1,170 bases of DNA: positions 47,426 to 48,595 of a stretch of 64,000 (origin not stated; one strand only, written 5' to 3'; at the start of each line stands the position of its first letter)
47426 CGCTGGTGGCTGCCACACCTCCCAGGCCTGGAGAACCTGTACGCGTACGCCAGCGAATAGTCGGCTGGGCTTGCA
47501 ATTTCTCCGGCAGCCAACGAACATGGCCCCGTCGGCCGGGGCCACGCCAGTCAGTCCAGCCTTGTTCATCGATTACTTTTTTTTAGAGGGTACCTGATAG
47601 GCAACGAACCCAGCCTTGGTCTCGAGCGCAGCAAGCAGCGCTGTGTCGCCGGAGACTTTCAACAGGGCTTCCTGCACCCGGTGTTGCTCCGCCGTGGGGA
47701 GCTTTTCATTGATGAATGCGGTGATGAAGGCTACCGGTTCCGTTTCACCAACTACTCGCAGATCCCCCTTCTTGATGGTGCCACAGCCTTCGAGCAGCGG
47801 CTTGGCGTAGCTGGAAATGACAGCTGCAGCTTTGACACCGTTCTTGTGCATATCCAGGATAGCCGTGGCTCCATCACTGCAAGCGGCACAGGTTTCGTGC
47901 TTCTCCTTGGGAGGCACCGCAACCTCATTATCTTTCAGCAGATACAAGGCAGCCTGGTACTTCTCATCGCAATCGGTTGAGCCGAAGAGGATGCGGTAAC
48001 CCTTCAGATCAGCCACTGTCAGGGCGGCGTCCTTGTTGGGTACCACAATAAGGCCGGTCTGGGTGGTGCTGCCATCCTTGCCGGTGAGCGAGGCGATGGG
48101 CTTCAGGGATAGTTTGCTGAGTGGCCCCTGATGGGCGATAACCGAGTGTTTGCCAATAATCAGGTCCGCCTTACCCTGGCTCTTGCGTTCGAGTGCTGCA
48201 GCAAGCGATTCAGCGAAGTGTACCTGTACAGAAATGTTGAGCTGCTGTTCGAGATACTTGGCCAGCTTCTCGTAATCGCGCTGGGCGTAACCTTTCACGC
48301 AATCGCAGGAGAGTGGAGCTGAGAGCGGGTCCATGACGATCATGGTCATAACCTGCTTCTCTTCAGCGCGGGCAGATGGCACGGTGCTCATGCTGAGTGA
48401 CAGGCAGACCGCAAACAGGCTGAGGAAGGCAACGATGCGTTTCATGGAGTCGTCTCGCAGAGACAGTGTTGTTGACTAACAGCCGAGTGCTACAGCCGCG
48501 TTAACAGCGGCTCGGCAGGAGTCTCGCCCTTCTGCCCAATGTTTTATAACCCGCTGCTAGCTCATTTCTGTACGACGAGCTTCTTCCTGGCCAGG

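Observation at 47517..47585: A_AAA_AAG slippery heptamer plus stop at the end of a binding-protein gene, with the -1 frame opening into a start-less PQQ beta-propeller ORF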

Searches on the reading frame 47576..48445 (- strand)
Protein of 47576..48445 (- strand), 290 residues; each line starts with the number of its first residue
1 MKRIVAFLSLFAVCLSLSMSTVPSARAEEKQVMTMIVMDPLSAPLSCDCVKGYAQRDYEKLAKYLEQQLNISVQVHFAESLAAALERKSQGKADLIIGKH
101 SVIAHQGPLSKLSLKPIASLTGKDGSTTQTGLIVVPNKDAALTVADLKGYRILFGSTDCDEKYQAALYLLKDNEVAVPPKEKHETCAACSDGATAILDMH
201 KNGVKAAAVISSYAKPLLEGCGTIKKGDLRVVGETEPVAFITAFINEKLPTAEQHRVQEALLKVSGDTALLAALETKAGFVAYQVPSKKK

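Call 4: search_protein_families(library=pfam, proteins=[window:47576-48445:-], max_evalue=0.01)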
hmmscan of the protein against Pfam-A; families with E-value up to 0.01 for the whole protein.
window:47576-48445:- (290 aa): 1 family
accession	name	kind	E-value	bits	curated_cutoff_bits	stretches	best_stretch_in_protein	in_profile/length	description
PF12974.12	Phosphonate-bd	-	5e-25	88.7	27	1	55-282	13-236/242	ABC transporter, phosphonate, periplasmic substrate-binding protein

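Call 9: find_encoding_contigs(protein=window:47576-48445:-, flank=3000, max_places=10)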
Protein window:47576-48445:- (290 aa): 5 contigs read that carry it; 5 places shown.
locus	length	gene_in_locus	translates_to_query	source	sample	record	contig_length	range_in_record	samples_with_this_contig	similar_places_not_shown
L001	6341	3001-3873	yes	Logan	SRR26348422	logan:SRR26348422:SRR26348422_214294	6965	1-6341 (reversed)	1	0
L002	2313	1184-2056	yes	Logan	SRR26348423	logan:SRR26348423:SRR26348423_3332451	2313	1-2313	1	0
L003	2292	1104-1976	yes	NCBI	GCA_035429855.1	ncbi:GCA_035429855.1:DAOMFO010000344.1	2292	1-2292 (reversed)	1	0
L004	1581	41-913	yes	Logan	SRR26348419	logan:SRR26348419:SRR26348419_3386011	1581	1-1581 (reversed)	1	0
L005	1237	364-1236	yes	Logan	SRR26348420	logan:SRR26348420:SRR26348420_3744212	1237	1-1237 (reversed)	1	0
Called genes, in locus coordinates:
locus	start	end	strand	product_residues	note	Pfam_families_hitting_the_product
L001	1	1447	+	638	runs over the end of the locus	PF07944:Beta-AFase-like_GH127_cat, PF20736:Glyco_hydro127M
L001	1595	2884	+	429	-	-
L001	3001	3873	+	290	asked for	PF12974:Phosphonate-bd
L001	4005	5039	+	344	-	PF01011:PQQ (faint), PF13360:PQQ_2, PF13570:Beta-prop_ACSF4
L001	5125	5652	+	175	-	-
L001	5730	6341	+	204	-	?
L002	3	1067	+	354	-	?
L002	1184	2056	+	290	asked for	PF12974:Phosphonate-bd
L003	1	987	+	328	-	?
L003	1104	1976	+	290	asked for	PF12974:Phosphonate-bd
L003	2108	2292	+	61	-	?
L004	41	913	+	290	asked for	PF12974:Phosphonate-bd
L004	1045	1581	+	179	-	?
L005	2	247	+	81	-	?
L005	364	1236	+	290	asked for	PF12974:Phosphonate-bd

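Call 13: find_homologous_proteins(query=window:47576-48445:-, max_evalue=1e-20)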
Query window:47576-48445:- (290 aa): 1557 proteins with E <= 1e-20 among 8000 candidates; the best 120 are listed.
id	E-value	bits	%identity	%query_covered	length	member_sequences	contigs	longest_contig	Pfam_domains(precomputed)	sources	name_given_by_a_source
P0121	6.7e-183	624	100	100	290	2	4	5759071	PF12974.13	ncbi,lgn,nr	ncbi:MAG TPA: PhnD/SsuA/transferrin family substrate-binding protein [Gemmatales bacterium]|nr:PhnD/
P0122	1.2e-166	571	90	100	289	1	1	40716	PF12974.13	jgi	jgi:ABC-type phosphate/phosphonate transport system substrate-binding protein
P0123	1.6e-156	538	83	100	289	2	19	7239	PF12974.13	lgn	-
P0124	4.0e-154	530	83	100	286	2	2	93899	PF12974.13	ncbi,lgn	-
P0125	4.0e-148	510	80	100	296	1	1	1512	PF12974.13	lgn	-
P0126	4.5e-144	497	80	100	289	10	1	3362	PF12974.13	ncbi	-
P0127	1.2e-143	495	78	100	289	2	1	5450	PF12974.13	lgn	-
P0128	5.2e-143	493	78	100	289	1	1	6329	PF12974.13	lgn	-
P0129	6.8e-143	493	77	99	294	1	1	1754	PF12974.13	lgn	-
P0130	1.2e-134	466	76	93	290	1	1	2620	PF12974.13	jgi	jgi:ABC-type phosphate/phosphonate transport system substrate-binding protein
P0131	1.2e-131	456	73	98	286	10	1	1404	PF12974.13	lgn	-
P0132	1.6e-121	423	69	95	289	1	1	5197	PF12974.13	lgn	-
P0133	4.2e-118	412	68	98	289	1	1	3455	PF12974.13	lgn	-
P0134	9.6e-118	410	67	100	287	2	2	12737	PF12974.13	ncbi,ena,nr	ncbi:MAG TPA: PhnD/SsuA/transferrin family substrate-binding protein [Gemmatales bacterium]|nr:PhnD/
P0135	4.7e-117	408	70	100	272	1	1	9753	PF12974.13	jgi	jgi:ABC-type phosphate/phosphonate transport system substrate-binding protein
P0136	2.2e-102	360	63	97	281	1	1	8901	PF12974.13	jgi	jgi:ABC-type phosphate/phosphonate transport system substrate-binding protein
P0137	3.6e-101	356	62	90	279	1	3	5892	PF12974.13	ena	-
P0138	6.2e-101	355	61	96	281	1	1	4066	PF12974.13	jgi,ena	-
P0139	8.9e-101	355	61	96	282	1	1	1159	PF12974.13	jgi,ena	jgi:ABC-type phosphate/phosphonate transport system substrate-binding protein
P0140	9.2e-101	355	60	96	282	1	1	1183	PF12974.13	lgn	-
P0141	4.3e-100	353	61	92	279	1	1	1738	PF12974.13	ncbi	-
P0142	8.2e-100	352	62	90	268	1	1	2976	PF12974.13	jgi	jgi:ABC-type phosphate/phosphonate transport system substrate-binding protein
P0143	2.1e-99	350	61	96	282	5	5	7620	PF12974.13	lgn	-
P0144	7.6e-99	349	60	99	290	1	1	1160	PF12974.13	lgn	-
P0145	9.3e-99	348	60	96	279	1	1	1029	PF12974.13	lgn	-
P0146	1.5e-98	348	59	98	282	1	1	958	PF12974.13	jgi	jgi:ABC-type phosphate/phosphonate transport system substrate-binding protein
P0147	4.3e-98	346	59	99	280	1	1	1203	PF12974.13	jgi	jgi:ABC-type phosphate/phosphonate transport system substrate-binding protein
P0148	5.3e-98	346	61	90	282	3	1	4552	PF12974.13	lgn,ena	-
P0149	1.0e-97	345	59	97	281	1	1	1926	PF12974.13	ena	-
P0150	2.3e-97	344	60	92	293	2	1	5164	PF12974.13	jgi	jgi:ABC-type phosphate/phosphonate transport system substrate-binding protein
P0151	1.9e-96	341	60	91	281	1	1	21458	PF12974.13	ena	-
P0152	2.8e-96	340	59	92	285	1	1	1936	PF12974.13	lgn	-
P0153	4.5e-96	339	63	87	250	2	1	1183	PF12974.13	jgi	jgi:ABC-type phosphate/phosphonate transport system substrate-binding protein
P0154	4.9e-96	339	63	88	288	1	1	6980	PF12974.13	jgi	jgi:ABC-type phosphate/phosphonate transport system substrate-binding protein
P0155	5.3e-96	339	65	87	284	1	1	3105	PF12974.13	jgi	jgi:ABC-type phosphate/phosphonate transport system substrate-binding protein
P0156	6.8e-96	339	60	97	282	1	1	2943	PF12974.13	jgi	-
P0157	8.2e-96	339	62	89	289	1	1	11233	PF12974.13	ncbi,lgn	-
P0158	8.7e-96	338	66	89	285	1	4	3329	PF12974.13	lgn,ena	-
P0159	1.1e-95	338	65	86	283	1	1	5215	PF12974.13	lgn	-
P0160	1.5e-95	338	56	99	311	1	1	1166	PF12974.13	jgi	-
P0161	2.6e-95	337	58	97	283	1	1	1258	PF12974.13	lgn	-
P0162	2.6e-95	337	60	92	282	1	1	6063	PF12974.13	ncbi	-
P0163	2.9e-95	337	63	89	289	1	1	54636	PF12974.13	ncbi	ncbi:MAG: PhnD/SsuA/transferrin family substrate-binding protein [Gemmataceae bacterium]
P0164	3.4e-95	337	56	100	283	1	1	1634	PF12974.13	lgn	-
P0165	4.2e-95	336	57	97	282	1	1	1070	PF12974.13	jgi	jgi:ABC-type phosphate/phosphonate transport system substrate-binding protein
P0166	7.1e-95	336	63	89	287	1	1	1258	PF12974.13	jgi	jgi:ABC-type phosphate/phosphonate transport system substrate-binding protein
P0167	1.4e-94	335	62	89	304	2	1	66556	PF12974.13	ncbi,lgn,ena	-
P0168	1.6e-94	334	62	89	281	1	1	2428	PF12974.13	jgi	jgi:ABC-type phosphate/phosphonate transport system substrate-binding protein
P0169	1.9e-94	334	61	91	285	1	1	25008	PF12974.13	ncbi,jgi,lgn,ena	jgi:ABC-type phosphate/phosphonate transport system substrate-binding protein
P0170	1.9e-94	334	58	96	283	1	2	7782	PF12974.13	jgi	jgi:ABC-type phosphate/phosphonate transport system substrate-binding protein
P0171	2.5e-94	334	60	95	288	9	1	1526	PF12974.13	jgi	-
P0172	2.8e-94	334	59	95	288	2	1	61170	PF12974.13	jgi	jgi:ABC-type phosphate/phosphonate transport system substrate-binding protein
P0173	4.5e-94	333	59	99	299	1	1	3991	PF12974.13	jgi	jgi:ABC-type phosphate/phosphonate transport system substrate-binding protein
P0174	6.0e-94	332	57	98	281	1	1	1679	PF12974.13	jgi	jgi:ABC-type phosphate/phosphonate transport system substrate-binding protein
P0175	9.1e-94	332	58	100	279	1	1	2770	PF12974.13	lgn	-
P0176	9.9e-94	332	57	96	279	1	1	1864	PF12974.13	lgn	-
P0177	1.0e-93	332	60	91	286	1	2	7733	PF12974.13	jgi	jgi:ABC-type phosphate/phosphonate transport system substrate-binding protein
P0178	1.4e-93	331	60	90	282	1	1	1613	PF12974.13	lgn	-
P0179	1.7e-93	331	62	91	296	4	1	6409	PF12974.13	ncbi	ncbi:MAG TPA: PhnD/SsuA/transferrin family substrate-binding protein [Planctomycetaceae bacterium]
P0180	1.9e-93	331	58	97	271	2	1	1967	PF12974.13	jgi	jgi:ABC-type phosphate/phosphonate transport system substrate-binding protein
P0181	2.3e-93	331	59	92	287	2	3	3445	PF12974.13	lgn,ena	-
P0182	2.8e-93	330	57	99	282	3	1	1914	PF12974.13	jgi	jgi:ABC-type phosphate/phosphonate transport system substrate-binding protein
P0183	3.5e-93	330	59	92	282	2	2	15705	PF12974.13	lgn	-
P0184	3.6e-93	330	61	90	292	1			PF12974.13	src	-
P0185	5.4e-93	329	63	88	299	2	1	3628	PF12974.13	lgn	-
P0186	5.5e-93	329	62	89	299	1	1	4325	PF12974.13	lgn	-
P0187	9.8e-93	328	57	99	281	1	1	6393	PF12974.13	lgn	-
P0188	1.2e-92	328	56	99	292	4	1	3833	PF12974.13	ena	-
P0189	2.0e-92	327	60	88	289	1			PF12974.13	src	-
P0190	2.4e-92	327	62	86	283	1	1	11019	PF12974.13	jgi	jgi:ABC-type phosphate/phosphonate transport system substrate-binding protein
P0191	2.5e-92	327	60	89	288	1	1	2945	PF12974.13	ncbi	-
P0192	2.6e-92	327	59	95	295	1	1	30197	PF12974.13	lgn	-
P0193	2.9e-92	327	60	88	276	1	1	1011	PF12974.13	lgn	-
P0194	3.0e-92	327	58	96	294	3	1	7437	PF12974.13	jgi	jgi:ABC-type phosphate/phosphonate transport system substrate-binding protein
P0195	3.5e-92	327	58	100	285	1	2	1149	PF12974.13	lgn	-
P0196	3.9e-92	327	59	92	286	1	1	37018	PF12974.13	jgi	-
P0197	4.5e-92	326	58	96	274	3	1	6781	PF12974.13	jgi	jgi:ABC-type phosphate/phosphonate transport system substrate-binding protein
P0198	5.3e-92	326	59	90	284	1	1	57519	PF12974.13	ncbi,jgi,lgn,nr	ncbi:MAG TPA: PhnD/SsuA/transferrin family substrate-binding protein [Gemmataceae bacterium]|jgi:ABC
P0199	6.4e-92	326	58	97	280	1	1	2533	PF12974.13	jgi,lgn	jgi:ABC-type phosphate/phosphonate transport system substrate-binding protein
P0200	7.5e-92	326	57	99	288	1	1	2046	PF12974.13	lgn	-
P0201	8.3e-92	325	56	95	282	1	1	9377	PF12974.13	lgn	-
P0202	9.1e-92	325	55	98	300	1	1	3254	PF12974.13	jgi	jgi:ABC-type phosphate/phosphonate transport system substrate-binding protein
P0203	1.0e-91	325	57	97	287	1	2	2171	PF12974.13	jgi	jgi:ABC-type phosphate/phosphonate transport system substrate-binding protein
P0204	1.1e-91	325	57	96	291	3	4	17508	PF12974.13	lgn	-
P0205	1.2e-91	325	56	98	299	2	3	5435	PF12974.13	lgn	-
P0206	1.5e-91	325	56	100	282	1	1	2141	PF12974.13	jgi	jgi:ABC-type phosphate/phosphonate transport system substrate-binding protein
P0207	1.7e-91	324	59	97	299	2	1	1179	PF12974.13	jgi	-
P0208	2.2e-91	324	60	92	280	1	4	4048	PF12974.13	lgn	-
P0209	2.2e-91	324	61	88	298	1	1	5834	PF12974.13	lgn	-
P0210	2.7e-91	324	60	91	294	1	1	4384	PF12974.13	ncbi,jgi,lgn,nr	ncbi:MAG TPA: PhnD/SsuA/transferrin family substrate-binding protein [Gemmataceae bacterium]|jgi:ABC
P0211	2.8e-91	324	56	98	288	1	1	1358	PF12974.13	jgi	jgi:ABC-type phosphate/phosphonate transport system substrate-binding protein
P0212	3.6e-91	323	63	87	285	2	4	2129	PF12974.13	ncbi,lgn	-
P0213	3.8e-91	323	56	100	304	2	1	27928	PF12974.13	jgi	-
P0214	4.0e-91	323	56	95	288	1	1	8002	PF12974.13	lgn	-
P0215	4.0e-91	323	57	99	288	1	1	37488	PF12974.13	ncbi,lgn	-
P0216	5.2e-91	323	59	92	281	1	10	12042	PF12974.13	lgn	-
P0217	5.3e-91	323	58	97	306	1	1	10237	PF12974.13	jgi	jgi:ABC-type phosphate/phosphonate transport system substrate-binding protein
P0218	6.8e-91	322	58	93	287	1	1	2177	PF12974.13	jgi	jgi:ABC-type phosphate/phosphonate transport system substrate-binding protein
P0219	8.9e-91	322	61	88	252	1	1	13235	PF12974.13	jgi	-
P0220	1.0e-90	322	56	94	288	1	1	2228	PF12974.13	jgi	jgi:ABC-type phosphate/phosphonate transport system substrate-binding protein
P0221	1.1e-90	322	59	98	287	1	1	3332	PF12974.13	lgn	-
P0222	1.2e-90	322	57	99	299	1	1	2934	PF12974.13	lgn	-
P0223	1.3e-90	322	58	95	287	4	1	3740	PF12974.13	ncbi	-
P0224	1.9e-90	321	58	95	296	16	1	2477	PF12974.13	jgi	jgi:ABC-type phosphate/phosphonate transport system substrate-binding protein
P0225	2.1e-90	321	59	90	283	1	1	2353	PF12974.13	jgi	jgi:ABC-type phosphate/phosphonate transport system substrate-binding protein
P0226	2.2e-90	321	54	97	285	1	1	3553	PF12974.13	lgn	-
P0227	2.2e-90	321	60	89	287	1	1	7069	PF12974.13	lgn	-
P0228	2.5e-90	321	58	96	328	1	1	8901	PF12974.13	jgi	-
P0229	2.9e-90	320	58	92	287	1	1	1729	PF12974.13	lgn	-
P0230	3.2e-90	320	60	91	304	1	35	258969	PF12974.13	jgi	jgi:ABC-type phosphate/phosphonate transport system substrate-binding protein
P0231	3.3e-90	320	60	89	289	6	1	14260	PF12974.13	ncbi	-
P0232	4.0e-90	320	55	97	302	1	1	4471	PF12974.13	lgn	-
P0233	4.1e-90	320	59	86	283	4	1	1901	PF12974.13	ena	-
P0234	4.5e-90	320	59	90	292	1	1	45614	PF12974.13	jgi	jgi:ABC-type phosphate/phosphonate transport system substrate-binding protein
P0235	4.8e-90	320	62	88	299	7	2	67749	PF12974.13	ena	-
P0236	5.6e-90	319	60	86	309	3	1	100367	PF12974.13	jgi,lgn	jgi:ABC-type phosphate/phosphonate transport system substrate-binding protein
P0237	5.7e-90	319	53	97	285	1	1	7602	PF12974.13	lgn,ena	-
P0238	6.0e-90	319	57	94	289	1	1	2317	PF12974.13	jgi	jgi:ABC-type phosphate/phosphonate transport system substrate-binding protein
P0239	6.1e-90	319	60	91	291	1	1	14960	PF12974.13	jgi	jgi:ABC-type phosphate/phosphonate transport system substrate-binding protein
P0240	6.6e-90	319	59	94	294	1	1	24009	PF12974.13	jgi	-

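Call 19: find_related_loci(query=A2, collection=genome_contigs, flank=3000)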
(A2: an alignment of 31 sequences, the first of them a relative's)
Query A2 (290 aa) in genome_contigs; peptide patterns used: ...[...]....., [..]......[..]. (x = any residue, [..] = any of these).
329 stretches matched a pattern; 311 encode a relative of the query (tblastn E <= 1e-3); the best 80 are kept; 80 distinct loci.
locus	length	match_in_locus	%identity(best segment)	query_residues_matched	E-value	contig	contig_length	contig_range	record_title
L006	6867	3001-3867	78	1-289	3e-147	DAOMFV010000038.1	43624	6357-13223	MAG TPA_asm: Gemmatales bacterium isolate AMR_MDS_4993 NODE_266_length_43624_cov_5.983635, whole genome shotgun sequence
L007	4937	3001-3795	77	26-290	4e-143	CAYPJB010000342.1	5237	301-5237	MAG TPA_asm: uncultured Bacteroidales bacterium isolate binchicken_co197_566 genome assembly, contig: NODE_33351_length_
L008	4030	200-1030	60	11-289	9e-107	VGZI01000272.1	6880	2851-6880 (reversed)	MAG: Planctomycetota bacterium isolate K_Offshore_80m_m2_128 K_Offshore_80m_m2_128_Ga0194132_10020422, whole genome shot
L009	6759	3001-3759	63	31-288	2e-102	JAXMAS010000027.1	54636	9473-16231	MAG: Gemmataceae bacterium isolate STL-PLA16 C1.254.fa-27, whole genome shotgun sequence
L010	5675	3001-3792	60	24-289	6e-102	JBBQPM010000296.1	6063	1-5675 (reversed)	MAG: Gemmatales bacterium isolate Co_metawrap_1505 Cmw_1505_k141_5162748_length_6063_cov_9.9878, whole genome shotgun se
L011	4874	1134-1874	63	33-281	3e-101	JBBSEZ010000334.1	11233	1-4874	MAG: Gemmatales bacterium isolate LS1_sbin.68 LS1_sbin.68_K_508932_L_11233_cov_12.9751, whole genome shotgun sequence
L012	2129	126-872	63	30-281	9e-104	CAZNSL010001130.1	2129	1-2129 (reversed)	MAG TPA_asm: uncultured Alcaligenaceae bacterium isolate SRP189682_co2_312 genome assembly, contig: NODE_162406_length_2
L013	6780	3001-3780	59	29-290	9e-98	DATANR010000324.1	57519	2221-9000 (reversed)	MAG TPA_asm: Gemmataceae bacterium isolate SMAG_U7024 k141_405338, whole genome shotgun sequence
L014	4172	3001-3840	56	1-281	1e-97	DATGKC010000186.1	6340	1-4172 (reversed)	MAG TPA_asm: Planctomycetaceae bacterium isolate SMAG_U9849 k141_903446, whole genome shotgun sequence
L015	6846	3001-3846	57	3-290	4e-97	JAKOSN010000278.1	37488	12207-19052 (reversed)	MAG: Planctomycetota bacterium isolate all_metabat.105_sub k201_1537640, whole genome shotgun sequence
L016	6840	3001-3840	56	8-281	2e-95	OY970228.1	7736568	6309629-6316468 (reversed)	MAG: uncultured Planctomycetaceae bacterium isolate MFD00731.bin.c.1 genome assembly, chromosome: 1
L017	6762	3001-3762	60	33-290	2e-94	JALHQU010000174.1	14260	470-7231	MAG: Fimbriiglobus sp. isolate maxbin.043 c_000000016376, whole genome shotgun sequence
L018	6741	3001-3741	60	33-281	1e-94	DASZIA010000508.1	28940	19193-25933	MAG TPA_asm: Planctomycetaceae bacterium isolate SMAG_U6590 k141_3021374, whole genome shotgun sequence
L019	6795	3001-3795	60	23-284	2e-94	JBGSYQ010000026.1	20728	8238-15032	MAG: Pirellulales bacterium isolate JTS-RE94 k141_12009676, whole genome shotgun sequence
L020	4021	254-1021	58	33-290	8e-95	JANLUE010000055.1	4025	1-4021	MAG: Gemmataceae bacterium isolate OTE_25_concoct_364 OTE_25_k141_163423, whole genome shotgun sequence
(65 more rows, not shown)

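Call 36: search_protein_families(library=ncbifam, proteins=[window:47576-48445:-], max_evalue=0.01)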
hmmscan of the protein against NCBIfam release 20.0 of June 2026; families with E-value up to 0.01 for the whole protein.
window:47576-48445:- (290 aa): 3 families
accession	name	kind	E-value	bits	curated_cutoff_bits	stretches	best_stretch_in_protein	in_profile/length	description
TIGR01098.1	3A0109s03R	subfamily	4e-11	42.9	112.05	1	1-263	1-252/253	phosphate/phosphite/phosphonate ABC transporter substrate-binding protein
TIGR03431.1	PhnD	equivalog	2.1e-09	37.2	261.1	1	3-277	3-262/288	phosphonate ABC transporter substrate-binding protein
TIGR04553.1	ABC_peri_selen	hypoth_equivalog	0.00015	21.3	250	1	55-271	16-236/266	putative selenate ABC transporter substrate-binding protein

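Call 53: find_encoding_contigs(protein=P0122, flank=1500, max_places=1)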
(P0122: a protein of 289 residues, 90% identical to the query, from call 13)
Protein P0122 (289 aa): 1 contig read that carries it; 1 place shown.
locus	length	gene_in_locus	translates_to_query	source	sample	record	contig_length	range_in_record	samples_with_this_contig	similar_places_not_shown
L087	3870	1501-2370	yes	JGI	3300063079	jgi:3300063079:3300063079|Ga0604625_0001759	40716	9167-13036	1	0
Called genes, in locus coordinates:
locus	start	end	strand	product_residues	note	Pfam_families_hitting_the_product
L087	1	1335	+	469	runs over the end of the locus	PF08450:SGL (faint)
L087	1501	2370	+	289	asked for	PF12974:Phosphonate-bd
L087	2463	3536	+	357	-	PF01011:PQQ (faint), PF13360:PQQ_2, PF13570:Beta-prop_ACSF4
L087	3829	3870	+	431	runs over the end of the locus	PF00291:PALP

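Call 54: find_encoding_contigs(protein=P0123, flank=1500, max_places=1)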
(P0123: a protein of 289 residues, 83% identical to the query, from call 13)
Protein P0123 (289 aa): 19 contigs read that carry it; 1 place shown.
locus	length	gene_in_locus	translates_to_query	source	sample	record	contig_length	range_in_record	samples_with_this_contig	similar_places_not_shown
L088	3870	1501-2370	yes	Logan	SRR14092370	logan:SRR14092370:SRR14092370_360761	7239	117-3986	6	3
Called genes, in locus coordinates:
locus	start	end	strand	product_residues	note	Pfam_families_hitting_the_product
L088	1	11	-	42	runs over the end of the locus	?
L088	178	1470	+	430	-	-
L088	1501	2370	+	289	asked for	PF12974:Phosphonate-bd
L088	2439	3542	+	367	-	PF01011:PQQ (faint), PF13360:PQQ_2, PF13570:Beta-prop_ACSF4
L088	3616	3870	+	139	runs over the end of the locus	PF13404:HTH_AsnC-type (faint), PF01022:HTH_5, PF01047:MarR (faint), PF12802:MarR_2, PF12840:HTH_20, PF13412:HTH_24 (weak), PF25212:HVO_A0114 (weak)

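Call 55: find_encoding_contigs(protein=P0124, flank=1500, max_places=1)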
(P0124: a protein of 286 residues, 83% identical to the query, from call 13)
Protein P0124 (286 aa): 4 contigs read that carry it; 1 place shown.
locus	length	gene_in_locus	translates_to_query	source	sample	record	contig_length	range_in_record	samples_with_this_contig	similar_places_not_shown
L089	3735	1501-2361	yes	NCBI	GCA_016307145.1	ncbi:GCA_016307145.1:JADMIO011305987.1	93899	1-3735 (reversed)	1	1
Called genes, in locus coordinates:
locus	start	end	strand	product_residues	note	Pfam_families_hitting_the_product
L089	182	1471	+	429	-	-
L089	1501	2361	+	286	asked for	PF12974:Phosphonate-bd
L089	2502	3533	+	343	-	PF01011:PQQ (faint), PF13360:PQQ_2, PF13570:Beta-prop_ACSF4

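Call 56: find_encoding_contigs(protein=P0126, flank=1500, max_places=1)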
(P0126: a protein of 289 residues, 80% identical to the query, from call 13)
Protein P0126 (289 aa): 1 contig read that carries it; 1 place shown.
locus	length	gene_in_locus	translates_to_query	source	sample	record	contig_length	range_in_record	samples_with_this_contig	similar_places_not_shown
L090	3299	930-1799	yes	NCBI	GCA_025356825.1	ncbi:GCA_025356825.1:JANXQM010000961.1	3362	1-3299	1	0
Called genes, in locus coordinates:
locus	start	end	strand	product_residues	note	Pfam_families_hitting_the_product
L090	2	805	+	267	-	?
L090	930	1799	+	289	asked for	PF12974:Phosphonate-bd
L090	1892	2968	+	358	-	PF01011:PQQ (faint), PF13360:PQQ_2, PF13570:Beta-prop_ACSF4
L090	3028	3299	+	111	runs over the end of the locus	?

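Call 57: find_encoding_contigs(protein=P0130, flank=1500, max_places=1)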
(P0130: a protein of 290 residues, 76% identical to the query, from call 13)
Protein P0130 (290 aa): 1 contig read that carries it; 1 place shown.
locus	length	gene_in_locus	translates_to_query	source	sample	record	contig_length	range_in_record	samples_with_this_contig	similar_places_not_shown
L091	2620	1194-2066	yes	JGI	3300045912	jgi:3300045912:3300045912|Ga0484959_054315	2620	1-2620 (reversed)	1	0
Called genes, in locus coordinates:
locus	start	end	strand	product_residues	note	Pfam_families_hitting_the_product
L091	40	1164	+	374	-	-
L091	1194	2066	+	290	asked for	PF12974:Phosphonate-bd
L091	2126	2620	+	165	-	?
